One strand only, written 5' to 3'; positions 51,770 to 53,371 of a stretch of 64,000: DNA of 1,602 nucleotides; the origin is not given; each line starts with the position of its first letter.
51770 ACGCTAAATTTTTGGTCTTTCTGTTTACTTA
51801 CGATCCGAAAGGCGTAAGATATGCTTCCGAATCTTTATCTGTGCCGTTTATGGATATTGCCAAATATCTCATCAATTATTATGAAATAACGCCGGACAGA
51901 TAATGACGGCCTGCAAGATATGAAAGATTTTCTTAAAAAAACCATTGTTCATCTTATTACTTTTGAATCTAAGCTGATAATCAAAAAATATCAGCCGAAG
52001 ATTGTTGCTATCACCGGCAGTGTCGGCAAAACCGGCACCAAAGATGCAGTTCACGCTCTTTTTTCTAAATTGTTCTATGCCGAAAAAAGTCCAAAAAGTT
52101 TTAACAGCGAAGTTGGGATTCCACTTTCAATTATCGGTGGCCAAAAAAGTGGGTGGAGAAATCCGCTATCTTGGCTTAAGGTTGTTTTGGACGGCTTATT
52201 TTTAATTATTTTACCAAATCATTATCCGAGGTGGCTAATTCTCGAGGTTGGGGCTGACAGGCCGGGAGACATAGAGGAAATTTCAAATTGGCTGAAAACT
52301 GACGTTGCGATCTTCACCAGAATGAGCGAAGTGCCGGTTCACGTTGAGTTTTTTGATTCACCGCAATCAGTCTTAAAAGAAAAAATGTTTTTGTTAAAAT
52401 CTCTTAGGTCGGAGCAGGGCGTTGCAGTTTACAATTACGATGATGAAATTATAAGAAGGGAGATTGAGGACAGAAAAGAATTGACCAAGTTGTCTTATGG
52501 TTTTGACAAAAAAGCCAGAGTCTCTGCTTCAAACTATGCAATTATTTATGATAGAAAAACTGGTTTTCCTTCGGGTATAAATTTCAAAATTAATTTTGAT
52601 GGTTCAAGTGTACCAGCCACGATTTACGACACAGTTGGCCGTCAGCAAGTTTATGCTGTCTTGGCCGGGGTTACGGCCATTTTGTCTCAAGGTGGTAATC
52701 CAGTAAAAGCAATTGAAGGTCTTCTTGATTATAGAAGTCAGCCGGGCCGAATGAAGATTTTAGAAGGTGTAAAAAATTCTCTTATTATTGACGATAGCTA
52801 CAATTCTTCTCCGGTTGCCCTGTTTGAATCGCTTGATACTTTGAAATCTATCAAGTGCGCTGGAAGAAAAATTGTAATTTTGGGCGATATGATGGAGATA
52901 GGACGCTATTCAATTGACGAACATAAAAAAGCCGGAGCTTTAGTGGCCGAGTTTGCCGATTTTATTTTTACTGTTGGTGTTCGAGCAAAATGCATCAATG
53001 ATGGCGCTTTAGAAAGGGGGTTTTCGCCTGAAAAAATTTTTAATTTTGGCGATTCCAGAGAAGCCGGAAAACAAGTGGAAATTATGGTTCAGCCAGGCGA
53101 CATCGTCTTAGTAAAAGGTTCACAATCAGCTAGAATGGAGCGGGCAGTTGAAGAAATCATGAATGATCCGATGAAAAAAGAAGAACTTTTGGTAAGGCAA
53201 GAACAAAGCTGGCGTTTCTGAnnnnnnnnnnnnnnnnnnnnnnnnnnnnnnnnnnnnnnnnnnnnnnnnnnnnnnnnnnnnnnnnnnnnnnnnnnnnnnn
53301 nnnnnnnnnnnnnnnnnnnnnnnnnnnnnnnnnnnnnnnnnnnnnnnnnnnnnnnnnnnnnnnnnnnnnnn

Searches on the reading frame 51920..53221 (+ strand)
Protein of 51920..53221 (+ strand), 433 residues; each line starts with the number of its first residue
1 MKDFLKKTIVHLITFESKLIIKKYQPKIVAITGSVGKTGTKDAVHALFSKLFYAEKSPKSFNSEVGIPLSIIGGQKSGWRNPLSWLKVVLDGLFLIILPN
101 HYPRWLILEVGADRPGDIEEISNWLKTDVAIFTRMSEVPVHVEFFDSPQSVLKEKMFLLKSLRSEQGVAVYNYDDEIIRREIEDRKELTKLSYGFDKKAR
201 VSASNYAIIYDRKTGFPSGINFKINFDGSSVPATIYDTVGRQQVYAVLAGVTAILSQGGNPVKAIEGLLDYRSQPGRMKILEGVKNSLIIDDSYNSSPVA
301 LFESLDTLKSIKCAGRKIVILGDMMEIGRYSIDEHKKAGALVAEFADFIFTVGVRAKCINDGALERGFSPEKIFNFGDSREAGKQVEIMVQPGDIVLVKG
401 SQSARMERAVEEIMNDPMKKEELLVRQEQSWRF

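Call 95: search_protein_families(library=pfam, proteins=[window:51920-53221:+], max_evalue=0.001)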
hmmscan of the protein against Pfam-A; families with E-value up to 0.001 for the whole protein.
window:51920-53221:+ (433 aa): 2 families
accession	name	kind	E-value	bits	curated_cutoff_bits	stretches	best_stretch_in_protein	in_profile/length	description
PF08245.18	Mur_ligase_M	-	6.7e-19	69.1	24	1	105-251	59-197/200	Mur ligase middle domain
PF02875.26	Mur_ligase_C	-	3.2e-18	67.2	28.4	1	276-401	1-126/127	Mur ligase, glutamate ligase domain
